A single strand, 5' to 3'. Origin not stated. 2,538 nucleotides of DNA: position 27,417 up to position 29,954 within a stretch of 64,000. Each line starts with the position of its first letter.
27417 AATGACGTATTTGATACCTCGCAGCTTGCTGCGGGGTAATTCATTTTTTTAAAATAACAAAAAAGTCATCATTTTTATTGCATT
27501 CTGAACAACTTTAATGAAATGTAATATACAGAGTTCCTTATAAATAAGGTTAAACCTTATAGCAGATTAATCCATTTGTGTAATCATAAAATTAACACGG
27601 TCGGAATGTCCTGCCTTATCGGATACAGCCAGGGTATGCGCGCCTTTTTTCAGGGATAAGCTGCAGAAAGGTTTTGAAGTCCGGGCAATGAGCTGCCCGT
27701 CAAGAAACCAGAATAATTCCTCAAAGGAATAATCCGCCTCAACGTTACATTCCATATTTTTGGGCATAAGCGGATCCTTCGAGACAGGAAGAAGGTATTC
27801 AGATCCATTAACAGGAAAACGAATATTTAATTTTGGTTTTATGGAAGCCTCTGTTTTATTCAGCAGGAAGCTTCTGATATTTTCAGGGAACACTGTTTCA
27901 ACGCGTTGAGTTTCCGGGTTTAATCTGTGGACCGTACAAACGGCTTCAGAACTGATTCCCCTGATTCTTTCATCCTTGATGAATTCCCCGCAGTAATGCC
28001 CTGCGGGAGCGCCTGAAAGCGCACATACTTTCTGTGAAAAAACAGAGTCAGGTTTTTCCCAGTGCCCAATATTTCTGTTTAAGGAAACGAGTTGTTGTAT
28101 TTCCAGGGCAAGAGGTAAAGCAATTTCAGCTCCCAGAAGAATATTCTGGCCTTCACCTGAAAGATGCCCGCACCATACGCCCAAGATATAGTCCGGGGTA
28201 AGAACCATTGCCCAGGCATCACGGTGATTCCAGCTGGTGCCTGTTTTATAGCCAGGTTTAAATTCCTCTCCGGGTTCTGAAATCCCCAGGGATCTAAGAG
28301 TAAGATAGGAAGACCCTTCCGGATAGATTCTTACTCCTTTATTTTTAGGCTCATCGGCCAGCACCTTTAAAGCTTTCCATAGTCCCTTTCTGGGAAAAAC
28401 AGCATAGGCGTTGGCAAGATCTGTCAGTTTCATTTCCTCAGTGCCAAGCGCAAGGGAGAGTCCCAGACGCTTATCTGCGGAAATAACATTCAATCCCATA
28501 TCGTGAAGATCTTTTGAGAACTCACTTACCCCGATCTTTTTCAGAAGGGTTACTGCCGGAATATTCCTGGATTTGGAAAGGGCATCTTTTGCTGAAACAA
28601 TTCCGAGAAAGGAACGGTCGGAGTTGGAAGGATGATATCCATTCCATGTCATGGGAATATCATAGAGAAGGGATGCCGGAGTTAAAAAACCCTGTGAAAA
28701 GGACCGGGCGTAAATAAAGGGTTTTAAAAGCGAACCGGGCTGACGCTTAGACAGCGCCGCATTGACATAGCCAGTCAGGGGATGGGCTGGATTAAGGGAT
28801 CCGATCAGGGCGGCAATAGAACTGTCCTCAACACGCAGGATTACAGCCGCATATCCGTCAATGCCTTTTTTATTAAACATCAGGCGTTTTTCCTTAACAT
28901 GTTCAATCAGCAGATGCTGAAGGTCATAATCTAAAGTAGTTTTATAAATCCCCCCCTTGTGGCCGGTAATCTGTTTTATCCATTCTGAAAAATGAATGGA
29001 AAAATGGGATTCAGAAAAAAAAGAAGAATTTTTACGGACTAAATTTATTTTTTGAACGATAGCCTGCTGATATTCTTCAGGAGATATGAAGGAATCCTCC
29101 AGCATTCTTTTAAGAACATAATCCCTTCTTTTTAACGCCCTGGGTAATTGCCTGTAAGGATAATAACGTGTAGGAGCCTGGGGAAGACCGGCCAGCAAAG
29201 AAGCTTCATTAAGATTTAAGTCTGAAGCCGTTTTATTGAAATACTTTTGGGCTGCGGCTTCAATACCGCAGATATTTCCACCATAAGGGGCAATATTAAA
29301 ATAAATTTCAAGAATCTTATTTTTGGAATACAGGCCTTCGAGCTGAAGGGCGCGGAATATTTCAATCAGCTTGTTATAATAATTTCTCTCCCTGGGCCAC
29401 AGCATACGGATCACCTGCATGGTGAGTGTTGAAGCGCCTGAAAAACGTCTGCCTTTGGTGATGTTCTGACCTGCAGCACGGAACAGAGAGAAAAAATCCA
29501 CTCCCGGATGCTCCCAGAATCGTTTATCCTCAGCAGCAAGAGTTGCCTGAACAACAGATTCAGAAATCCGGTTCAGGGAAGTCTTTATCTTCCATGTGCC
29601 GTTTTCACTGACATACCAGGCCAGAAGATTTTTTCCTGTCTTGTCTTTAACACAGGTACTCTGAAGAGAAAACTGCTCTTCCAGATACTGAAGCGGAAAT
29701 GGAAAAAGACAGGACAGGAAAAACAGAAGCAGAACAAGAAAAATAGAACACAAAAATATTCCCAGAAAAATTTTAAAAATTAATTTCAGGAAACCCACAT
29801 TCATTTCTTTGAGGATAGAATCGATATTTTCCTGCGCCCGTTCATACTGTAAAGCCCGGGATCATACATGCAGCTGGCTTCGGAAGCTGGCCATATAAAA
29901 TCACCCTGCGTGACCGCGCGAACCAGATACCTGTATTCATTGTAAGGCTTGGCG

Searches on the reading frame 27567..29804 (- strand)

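Call 17: search_protein_families(library=ncbifam, proteins=[window:27567-29804:-], max_evalue=0.01)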
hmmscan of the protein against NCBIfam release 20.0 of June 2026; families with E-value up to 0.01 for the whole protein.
window:27567-29804:- (745 aa): 14 families
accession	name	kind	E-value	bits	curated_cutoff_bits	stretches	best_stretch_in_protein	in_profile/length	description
TIGR02073.1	PBP_1c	equivalog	1e-166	556.6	494.2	1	47-741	9-727/728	penicillin-binding protein 1C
NF008414.0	PRK11240.1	equivalog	3.5e-106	356.1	1121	1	16-598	14-594/774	peptidoglycan glycosyltransferase PbpC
TIGR02074.1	PBP_1a_fam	subfamily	5e-105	352.3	508.75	2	75-475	5-416/535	PBP1A family penicillin-binding protein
NF051885.1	tranpepglycosPbpC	equivalog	2.9e-89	300.4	900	2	74-494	77-496/632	multimodular transpeptidase-transglycosylase PbpC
TIGR02071.1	PBP_1b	equivalog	9.3e-62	209.2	717.75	1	63-563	138-672/729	penicillin-binding protein 1B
NF008643.0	PRK11636.1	equivalog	1e-55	189.4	1263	2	71-255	65-250/850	peptidoglycan glycosyltransferase/peptidoglycan DD-transpeptidase MrcA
NF038276.1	strep_PBP2A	exception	3.3e-53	181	1100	1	50-478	78-515/716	penicillin-binding protein PBP2A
NF038272.1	strep_PBP1A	exception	6.5e-52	176.7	1075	1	5-441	7-455/658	penicillin-binding protein PBP1A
NF011423.0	PRK14850.1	equivalog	1.2e-47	162.8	1275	1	60-480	145-580/764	penicillin-binding protein 1b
NF038274.1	strep_PBP1B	exception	4.3e-42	144.3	1225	2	75-246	85-271/745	penicillin-binding protein PBP1B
NF007061.0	PRK09506.1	equivalog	4.5e-42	143.8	1120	1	64-472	203-626/825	bifunctional glycosyl transferase/transpeptidase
TIGR02070.1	mono_pep_trsgly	equivalog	5.2e-35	121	182.65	1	75-235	58-219/224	monofunctional biosynthetic peptidoglycan transglycosylase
NF010008.0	PRK13481.1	equivalog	3.2e-22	79.1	270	1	78-251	86-266/269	glycosyltransferase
TIGR03423.1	pbp2_mrdA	equivalog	0.00057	18.5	455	1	347-438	297-390/593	penicillin-binding protein 2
